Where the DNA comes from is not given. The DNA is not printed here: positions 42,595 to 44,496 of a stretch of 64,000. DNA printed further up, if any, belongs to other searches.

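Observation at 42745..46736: Stn/Nfn-like two-subunit cytoplasmic flavoprotein (NuoE-NuoF fusion + 2Fe-2S-GltD fusion) with no catalytic partner subunit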

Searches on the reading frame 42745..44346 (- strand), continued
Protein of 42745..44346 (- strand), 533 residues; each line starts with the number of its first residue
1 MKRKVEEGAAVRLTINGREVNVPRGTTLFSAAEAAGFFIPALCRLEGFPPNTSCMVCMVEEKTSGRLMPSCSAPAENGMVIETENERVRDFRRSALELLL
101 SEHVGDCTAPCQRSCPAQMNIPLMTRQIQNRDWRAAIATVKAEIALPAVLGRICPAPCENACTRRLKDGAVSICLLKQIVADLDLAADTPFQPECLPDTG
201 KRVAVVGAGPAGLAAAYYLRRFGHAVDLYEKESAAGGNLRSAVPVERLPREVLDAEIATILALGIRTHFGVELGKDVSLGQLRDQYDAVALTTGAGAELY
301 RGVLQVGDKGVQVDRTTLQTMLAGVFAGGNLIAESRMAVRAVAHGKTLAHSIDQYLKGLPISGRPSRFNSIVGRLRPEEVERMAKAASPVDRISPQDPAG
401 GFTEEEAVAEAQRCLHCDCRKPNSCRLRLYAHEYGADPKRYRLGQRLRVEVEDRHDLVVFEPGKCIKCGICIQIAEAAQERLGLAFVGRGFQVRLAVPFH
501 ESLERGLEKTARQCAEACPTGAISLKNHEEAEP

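Call 45: search_protein_families(library=pfam, proteins=[P0124, P0137, P0138, P0193, P0202, P0249], max_evalue=0.00001)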
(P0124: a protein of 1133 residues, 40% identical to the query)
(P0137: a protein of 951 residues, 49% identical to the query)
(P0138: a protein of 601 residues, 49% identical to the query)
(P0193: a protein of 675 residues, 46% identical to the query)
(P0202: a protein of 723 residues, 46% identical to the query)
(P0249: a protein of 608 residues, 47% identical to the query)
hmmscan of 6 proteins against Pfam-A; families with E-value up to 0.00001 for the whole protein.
P0124 (1133 aa): 10 families
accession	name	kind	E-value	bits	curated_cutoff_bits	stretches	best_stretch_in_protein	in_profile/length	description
PF07992.20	Pyr_redox_2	-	4e-36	125.4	26.1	2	677-968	2-288/291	Pyridine nucleotide-disulphide oxidoreductase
PF14691.11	Fer4_20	-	4.4e-28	97.8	25.8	2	101-176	30-108/113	Dihydroprymidine dehydrogenase domain II, 4Fe-4S cluster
PF13450.12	NAD_binding_8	-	9.9e-15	55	21.9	1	197-233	1-37/68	NAD(P)-binding Rossmann-like domain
PF13510.11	Fer2_4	-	6.5e-14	52.2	22.8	1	3-77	5-81/82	2Fe-2S iron-sulfur cluster binding domain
PF00070.33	Pyr_redox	-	8.3e-13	49.1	22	0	806-879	3-79/82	Pyridine nucleotide-disulphide oxidoreductase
PF01266.30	DAO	-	8.1e-12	45.8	27.9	1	194-230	1-38/353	FAD dependent oxidoreductase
PF00037.32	Fer4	-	5.2e-10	39.1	21.1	1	1105-1126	3-24/24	4Fe-4S binding domain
PF01593.30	Amino_oxidase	-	1e-08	35.3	19.8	0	683-709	2-28/443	Flavin containing amine oxidoreductase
PF13738.12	Pyr_redox_3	-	2e-06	27.7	30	0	197-230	2-35/305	Pyridine nucleotide-disulphide oxidoreductase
PF01494.25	FAD_binding_3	-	3.2e-06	27.1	22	0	195-224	4-33/349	FAD binding domain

P0137 (951 aa): 7 families
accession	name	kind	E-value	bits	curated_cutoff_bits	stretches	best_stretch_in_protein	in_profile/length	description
PF14691.11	Fer4_20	-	3.6e-22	78.7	25.8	1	100-178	30-111/113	Dihydroprymidine dehydrogenase domain II, 4Fe-4S cluster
PF13510.11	Fer2_4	-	2.2e-16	60.1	22.8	1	3-76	5-81/82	2Fe-2S iron-sulfur cluster binding domain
PF07992.20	Pyr_redox_2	-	6.6e-09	36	26.1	1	189-336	141-290/291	Pyridine nucleotide-disulphide oxidoreductase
PF13450.12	NAD_binding_8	-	3.2e-08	34.2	21.9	1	195-230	1-36/68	NAD(P)-binding Rossmann-like domain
PF01208.23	URO-D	-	2.6e-07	30.4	23.9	0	757-944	161-342/346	Uroporphyrinogen decarboxylase (URO-D)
PF01266.30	DAO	-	1.2e-06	28.7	27.9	1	192-226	1-35/353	FAD dependent oxidoreductase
PF01494.25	FAD_binding_3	-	8.8e-06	25.6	22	0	192-224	3-35/349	FAD binding domain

P0138 (601 aa): 6 families
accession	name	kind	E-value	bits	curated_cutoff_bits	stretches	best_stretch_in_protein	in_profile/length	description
PF13510.11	Fer2_4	-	5.8e-17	62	22.8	1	3-76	5-81/82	2Fe-2S iron-sulfur cluster binding domain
PF07992.20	Pyr_redox_2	-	5.4e-16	59.3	26.1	1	244-389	143-291/291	Pyridine nucleotide-disulphide oxidoreductase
PF14691.11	Fer4_20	-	1.7e-14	54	25.8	1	98-155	27-87/113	Dihydroprymidine dehydrogenase domain II, 4Fe-4S cluster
PF13450.12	NAD_binding_8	-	1.7e-10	41.5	21.9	1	248-287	1-40/68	NAD(P)-binding Rossmann-like domain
PF01266.30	DAO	-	4.4e-08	33.5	27.9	1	245-281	1-38/353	FAD dependent oxidoreductase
PF01494.25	FAD_binding_3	-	9.5e-07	28.8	22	1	245-278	3-36/349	FAD binding domain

P0193 (675 aa): 9 families
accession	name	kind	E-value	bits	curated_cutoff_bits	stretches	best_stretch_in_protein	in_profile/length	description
PF07992.20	Pyr_redox_2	-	4.2e-26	92.5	26.1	1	194-469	2-291/291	Pyridine nucleotide-disulphide oxidoreductase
PF13510.11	Fer2_4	-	8.1e-22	77.5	22.8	1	2-77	3-81/82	2Fe-2S iron-sulfur cluster binding domain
PF14691.11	Fer4_20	-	8.3e-21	74.4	25.8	1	99-176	27-108/113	Dihydroprymidine dehydrogenase domain II, 4Fe-4S cluster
PF00070.33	Pyr_redox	-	1e-09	39.2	22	0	322-390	1-72/82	Pyridine nucleotide-disulphide oxidoreductase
PF13450.12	NAD_binding_8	-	4.6e-09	36.9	21.9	1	197-235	1-40/68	NAD(P)-binding Rossmann-like domain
PF13738.12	Pyr_redox_3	-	5.8e-07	29.5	30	0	318-450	162-302/305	Pyridine nucleotide-disulphide oxidoreductase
PF01266.30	DAO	-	1.9e-06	28.1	27.9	1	194-230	1-38/353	FAD dependent oxidoreductase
PF13241.12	NAD_binding_7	-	3e-06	28.2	22.1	0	321-366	8-41/104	Putative NAD(P)-binding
PF01262.27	AlaDh_PNT_C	-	3.4e-06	27.1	23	0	314-363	21-69/214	Alanine dehydrogenase/PNT, C-terminal domain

P0202 (723 aa): 7 families
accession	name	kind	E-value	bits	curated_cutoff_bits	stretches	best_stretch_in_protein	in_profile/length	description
PF13510.11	Fer2_4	-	1.9e-19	69.9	22.8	1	4-86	6-81/82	2Fe-2S iron-sulfur cluster binding domain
PF07992.20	Pyr_redox_2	-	1e-18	68.2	26.1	1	203-397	2-213/291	Pyridine nucleotide-disulphide oxidoreductase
PF14691.11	Fer4_20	-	4.1e-16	59.2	25.8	1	109-185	29-108/113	Dihydroprymidine dehydrogenase domain II, 4Fe-4S cluster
PF13450.12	NAD_binding_8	-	1.7e-09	38.2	21.9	1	206-241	1-36/68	NAD(P)-binding Rossmann-like domain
PF01266.30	DAO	-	1.9e-08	34.7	27.9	1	203-238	1-37/353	FAD dependent oxidoreductase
PF03486.20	HI0933_like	-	8.3e-06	25.9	50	0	203-240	2-39/244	HI0933-like protein Rossmann domain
PF00890.30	FAD_binding_2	-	9.5e-06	25.5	20.4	0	204-235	2-33/414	FAD binding domain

P0249 (608 aa): 4 families
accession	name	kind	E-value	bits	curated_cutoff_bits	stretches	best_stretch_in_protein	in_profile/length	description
PF13510.11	Fer2_4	-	4.4e-15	55.9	22.8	2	75-107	50-81/82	2Fe-2S iron-sulfur cluster binding domain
PF14691.11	Fer4_20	-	3.5e-14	53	25.8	1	131-205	30-107/113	Dihydroprymidine dehydrogenase domain II, 4Fe-4S cluster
PF07992.20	Pyr_redox_2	-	3.9e-10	40.1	26.1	0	368-421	237-291/291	Pyridine nucleotide-disulphide oxidoreductase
PF13450.12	NAD_binding_8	-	3.7e-08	34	21.9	1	243-277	1-35/68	NAD(P)-binding Rossmann-like domain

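Call 46: fold_search(model_id=the predicted structure, library=pdb)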
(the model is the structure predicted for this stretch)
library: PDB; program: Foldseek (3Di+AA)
matches with E <= 10: 1988; with E <= 0.001: 421
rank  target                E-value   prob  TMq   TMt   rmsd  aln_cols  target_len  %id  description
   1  8oh5_C                6.8e-43  1.00  0.85  0.40   5.0       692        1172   28  Cryo-EM structure of the electron bifurcating transhydrogenase StnABC complex from Sporomusa Ovata (state 2) (released 2023-09-13)
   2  9bov_A                1.1e-42  1.00  0.84  0.39   6.0       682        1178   29  Structure of electron bifurcating Nfn-ABC complexed with NAD from Caldicellulosiruptor saccharolyticus (released 2025-03-05)
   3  9n5u_A                2.5e-39  1.00  0.84  0.48   4.0       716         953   26  Structure of the Thermococcus sibiricus NfnABC complex (released 2025-05-07)
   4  9n5v_A                2.9e-38  1.00  0.84  0.49   3.4       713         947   27  Structure of the NAD(H)-bound Thermococcus sibiricus NfnABC complex (released 2025-05-07)
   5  5jfc_L                3.4e-15  1.00  0.41  0.48   9.6       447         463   20  NADH-dependent Ferredoxin:NADP Oxidoreductase (NfnI) from Pyrococcus furiosus (released 2017-04-12)
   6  5jca_L                6.5e-15  1.00  0.42  0.47   9.6       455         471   20  NADP(H) bound NADH-dependent Ferredoxin:NADP Oxidoreductase (NfnI) from Pyrococcus furiosus (released 2017-04-12)
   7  4ylf_B                1.1e-14  1.00  0.43  0.49  10.0       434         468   21  Insights into flavin-based electron bifurcation via the NADH-dependent reduced ferredoxin-NADP oxidoreductase structur (released 2015-07-08)
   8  5vj7_A                1.1e-14  1.00  0.43  0.49  12.9       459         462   21  Ferredoxin NADP Oxidoreductase (Xfn) (released 2017-07-19)
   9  2vdc_G                3.0e-14  1.00  0.42  0.48  10.4       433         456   19  THE 9.5 A RESOLUTION STRUCTURE OF GLUTAMATE SYNTHASE FROM CRYO-ELECTRON MICROSCOPY AND ITS OLIGOMERIZATION BEHAVIOR IN (released 2008-01-15)
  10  1h7x_A                1.3e-13  1.00  0.42  0.23  10.5       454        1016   17  Dihydropyrimidine dehydrogenase (DPD) from pig, ternary complex of a mutant enzyme (C671A), NADPH and 5-fluorouracil (released 2001-02-23)
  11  1gt8_A                1.4e-13  1.00  0.43  0.23  10.4       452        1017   17  DIHYDROPYRIMIDINE DEHYDROGENASE (DPD) FROM PIG, TERNARY COMPLEX WITH NADPH AND URACIL-4-ACETIC ACID (released 2002-04-11)
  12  1gt8_B                1.6e-13  1.00  0.43  0.23  10.9       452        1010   17  DIHYDROPYRIMIDINE DEHYDROGENASE (DPD) FROM PIG, TERNARY COMPLEX WITH NADPH AND URACIL-4-ACETIC ACID (released 2002-04-11)
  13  1gth_B                2.1e-13  1.00  0.42  0.23  10.7       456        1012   17  DIHYDROPYRIMIDINE DEHYDROGENASE (DPD) FROM PIG, TERNARY COMPLEX WITH NADPH AND 5-IODOURACIL (released 2002-04-11)
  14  1h7w_A                3.8e-13  1.00  0.42  0.23  10.5       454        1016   17  Dihydropyrimidine dehydrogenase (DPD) from pig (released 2001-02-23)
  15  1h7x_B                4.0e-13  1.00  0.43  0.23   9.0       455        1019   17  Dihydropyrimidine dehydrogenase (DPD) from pig, ternary complex of a mutant enzyme (C671A), NADPH and 5-fluorouracil (released 2001-02-23)
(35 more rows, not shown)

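Call 47: find_encoding_contigs(protein=P0193, flank=8000, max_places=2)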
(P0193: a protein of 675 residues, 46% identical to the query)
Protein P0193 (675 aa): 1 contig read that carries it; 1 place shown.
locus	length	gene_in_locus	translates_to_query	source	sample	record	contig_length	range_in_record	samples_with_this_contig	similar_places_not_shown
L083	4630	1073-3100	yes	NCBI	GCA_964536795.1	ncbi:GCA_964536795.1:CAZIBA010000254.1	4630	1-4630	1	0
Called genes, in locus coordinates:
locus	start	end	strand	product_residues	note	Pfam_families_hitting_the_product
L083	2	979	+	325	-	?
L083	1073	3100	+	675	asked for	PF00070:Pyr_redox (faint), PF13510:Fer2_4, PF14691:Fer4_20, PF01262:AlaDh_PNT_C (faint), PF13241:NAD_binding_7 (faint), PF01266:DAO (weak), PF07992:Pyr_redox_2, PF13450:NAD_binding_8, +2 more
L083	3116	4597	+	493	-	PF13579:Glyco_trans_4_4, PF13439:Glyco_transf_4, PF00534:Glycos_transf_1, PF13692:Glyco_trans_1_4, PF13524:Glyco_trans_1_2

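Call 48: find_encoding_contigs(protein=P0217, flank=10000, max_places=2)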
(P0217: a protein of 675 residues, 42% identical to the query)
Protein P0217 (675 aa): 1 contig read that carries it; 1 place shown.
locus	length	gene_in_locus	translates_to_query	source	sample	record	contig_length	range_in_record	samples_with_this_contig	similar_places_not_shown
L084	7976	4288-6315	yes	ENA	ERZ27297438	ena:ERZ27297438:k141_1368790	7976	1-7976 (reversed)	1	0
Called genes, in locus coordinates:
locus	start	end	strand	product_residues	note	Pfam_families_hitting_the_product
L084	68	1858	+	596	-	PF01011:PQQ (faint), PF13360:PQQ_2, PF13570:Beta-prop_ACSF4, PF13360:PQQ_2 (weak)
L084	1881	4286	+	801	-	PF01257:2Fe-2S_thioredx, PF01512:Complex1_51K, PF10589:NADH_4Fe-4S, PF00037:Fer4 (weak), PF13237:Fer4_10 (weak), PF14697:Fer4_21, PF00037:Fer4 (weak), PF12838:Fer4_7, +2 more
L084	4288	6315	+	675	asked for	PF13510:Fer2_4, PF14691:Fer4_20, PF01946:Thi4 (faint), PF01266:DAO, PF01593:Amino_oxidase (faint), PF03486:HI0933_like (faint), PF07992:Pyr_redox_2, PF13450:NAD_binding_8, +1 more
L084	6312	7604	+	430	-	PF13579:Glyco_trans_4_4, PF13439:Glyco_transf_4, PF00534:Glycos_transf_1, PF13692:Glyco_trans_1_4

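Call 49: find_encoding_contigs(protein=P0239, flank=10000, max_places=2)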
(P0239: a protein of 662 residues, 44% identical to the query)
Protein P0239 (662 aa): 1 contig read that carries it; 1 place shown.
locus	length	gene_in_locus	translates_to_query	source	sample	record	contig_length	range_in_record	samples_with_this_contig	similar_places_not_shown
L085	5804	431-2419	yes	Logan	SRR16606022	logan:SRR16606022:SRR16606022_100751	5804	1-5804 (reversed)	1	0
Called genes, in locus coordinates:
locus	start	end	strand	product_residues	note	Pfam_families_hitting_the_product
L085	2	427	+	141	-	?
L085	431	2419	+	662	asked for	PF00111:Fer2 (weak), PF13510:Fer2_4, PF14691:Fer4_20, PF01266:DAO, PF07992:Pyr_redox_2, PF13450:NAD_binding_8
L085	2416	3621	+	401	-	-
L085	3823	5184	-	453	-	PF00072:Response_reg, PF00069:Pkinase, PF01636:APH (faint), PF07714:PK_Tyr_Ser-Thr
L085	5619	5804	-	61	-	?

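Call 50: search_protein_families(library=ncbifam, proteins=[L002:14808-18017:+, L002:496-1146:+], max_evalue=0.001)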
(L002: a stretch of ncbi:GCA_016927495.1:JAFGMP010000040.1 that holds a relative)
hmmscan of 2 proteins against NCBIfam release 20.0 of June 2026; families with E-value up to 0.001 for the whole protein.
L002:14808-18017:+ (1069 aa): 2 families
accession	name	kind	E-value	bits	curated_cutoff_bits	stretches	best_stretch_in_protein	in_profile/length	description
TIGR03434.1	ADOP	subfamily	4e-15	55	622.3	2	457-550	666-762/803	ADOP family duplicated permease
TIGR02212.1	lolCE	equivalog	2.8e-07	29.8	362.45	1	401-573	202-377/411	lipoprotein-releasing ABC transporter permease subunit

L002:496-1146:+ (216 aa): 0 families

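Call 64: search_protein_families(library=pfam, proteins=[L061:4590-7589:-, L061:7922-8608:-, L061:8605-9780:-, L061:11529-14981:-, L061:15244-16524:-, L045:442-2007:+, L045:3308-4615:+, L045:7826-8404:+, L045:8928-9956:+, L045:9976-13191:+], max_evalue=0.00001)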
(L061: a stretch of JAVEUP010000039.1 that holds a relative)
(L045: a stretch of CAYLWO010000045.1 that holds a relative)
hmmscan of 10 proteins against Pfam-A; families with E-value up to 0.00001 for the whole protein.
L061:4590-7589:- (999 aa): 3 families
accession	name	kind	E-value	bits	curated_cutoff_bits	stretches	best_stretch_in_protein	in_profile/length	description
PF18582.6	HZS_alpha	-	2.1e-21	76.7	26.6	1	746-834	3-98/98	Hydrazine synthase alpha subunit middle domain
PF00754.31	F5_F8_type_C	-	3.7e-11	43.7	28.2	1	75-189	11-114/127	F5/8 type C domain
PF22633.2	F5_F8_type_C_2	-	5.7e-11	43.3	27.8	1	81-185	2-91/91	NedA-like, galactose-binding domain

L061:7922-8608:- (228 aa): 1 family
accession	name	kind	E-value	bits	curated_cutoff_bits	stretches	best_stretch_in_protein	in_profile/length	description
PF14103.11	DUF4276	-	1.8e-16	61.4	30.2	1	8-208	1-191/192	Domain of unknown function (DUF4276)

L061:8605-9780:- (391 aa): 5 families
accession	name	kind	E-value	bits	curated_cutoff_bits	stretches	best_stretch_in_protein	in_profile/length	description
PF13304.12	AAA_21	-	3.4e-33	116.5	27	2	229-336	191-304/304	AAA domain, putative AbiEii toxin, Type IV TA system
PF13175.12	AAA_15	-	1.1e-19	71.8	32.1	2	10-53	1-46/374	AAA ATPase domain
PF02463.25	SMC_N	-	3.9e-08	33.4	40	1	10-53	1-47/220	RecF/RecN/SMC N terminal domain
PF13476.12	AAA_23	-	9.6e-08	33.3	27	1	13-53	1-42/201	AAA domain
PF11398.14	DUF2813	-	6.3e-06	26.2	21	0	287-344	281-334/372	Protein of unknown function (DUF2813)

L061:11529-14981:- (1150 aa): 1 family
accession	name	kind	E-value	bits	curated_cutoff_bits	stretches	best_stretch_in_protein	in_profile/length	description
PF00873.25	ACR_tran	-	2.5e-153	512.6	28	3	319-905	278-850/1021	AcrB/AcrD/AcrF family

L061:15244-16524:- (426 aa): 2 families
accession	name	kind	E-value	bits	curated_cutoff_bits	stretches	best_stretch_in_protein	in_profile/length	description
PF16576.10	HlyD_D23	-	9.8e-22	77.7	30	1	140-352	19-213/214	Barrel-sandwich domain of CusB or HlyD membrane-fusion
PF13437.12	HlyD_3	-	1.3e-14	55.2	22.2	1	250-344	1-96/106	HlyD family secretion protein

L045:442-2007:+ (521 aa): 2 families
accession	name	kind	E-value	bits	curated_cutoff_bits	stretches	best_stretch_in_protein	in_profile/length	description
PF20154.4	LNT_N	-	4e-14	53.5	27.1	1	16-172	3-159/159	Apolipoprotein N-acyltransferase N-terminal domain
PF00795.27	CN_hydrolase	-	3.8e-10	40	23.2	1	244-485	11-251/256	Carbon-nitrogen hydrolase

L045:3308-4615:+ (435 aa): 1 family
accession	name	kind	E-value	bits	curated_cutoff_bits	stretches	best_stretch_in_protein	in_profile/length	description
PF18962.6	Por_Secre_tail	-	4.3e-09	37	27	1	374-433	2-75/75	Secretion system C-terminal sorting domain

L045:7826-8404:+ (192 aa): 3 families
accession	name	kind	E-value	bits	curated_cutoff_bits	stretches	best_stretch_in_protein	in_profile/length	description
PF04542.20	Sigma70_r2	-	4.6e-14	52.4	24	1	32-98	1-69/71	Sigma-70 region 2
PF08281.18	Sigma70_r4_2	-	3.9e-13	49.3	25.7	1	128-180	2-54/54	Sigma-70, region 4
PF07638.17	Sigma70_ECF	-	1.4e-09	38.6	21.1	1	17-173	7-172/185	ECF sigma factor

L045:8928-9956:+ (342 aa): 2 families
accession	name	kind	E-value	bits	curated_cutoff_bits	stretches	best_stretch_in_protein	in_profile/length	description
PF04773.18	FecR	-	1.6e-18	67.3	24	1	131-223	3-96/97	FecR protein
PF16344.10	FecR_C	-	2e-13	50.6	24.4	1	271-338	2-70/70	FecR, C-terminal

L045:9976-13191:+ (1071 aa): 5 families
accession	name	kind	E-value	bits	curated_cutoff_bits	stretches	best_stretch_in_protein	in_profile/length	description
PF00593.30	TonB_dep_Rec_b-barrel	-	3.9e-30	106.5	27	1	530-1038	21-436/436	TonB dependent receptor-like, beta-barrel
PF13715.12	CarbopepD_reg_2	-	5.3e-22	78.1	32.2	1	136-220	3-87/88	CarboxypepD_reg-like domain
PF13620.12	CarboxypepD_reg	-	2.2e-17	63.6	32.3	1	135-209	3-81/82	Carboxypeptidase regulatory-like domain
PF07715.20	Plug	-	6.2e-14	52.8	23.9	1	241-340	8-107/107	TonB-dependent Receptor Plug Domain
PF08308.17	PEGA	-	6.1e-06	26.5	20.8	0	148-209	11-67/71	PEGA domain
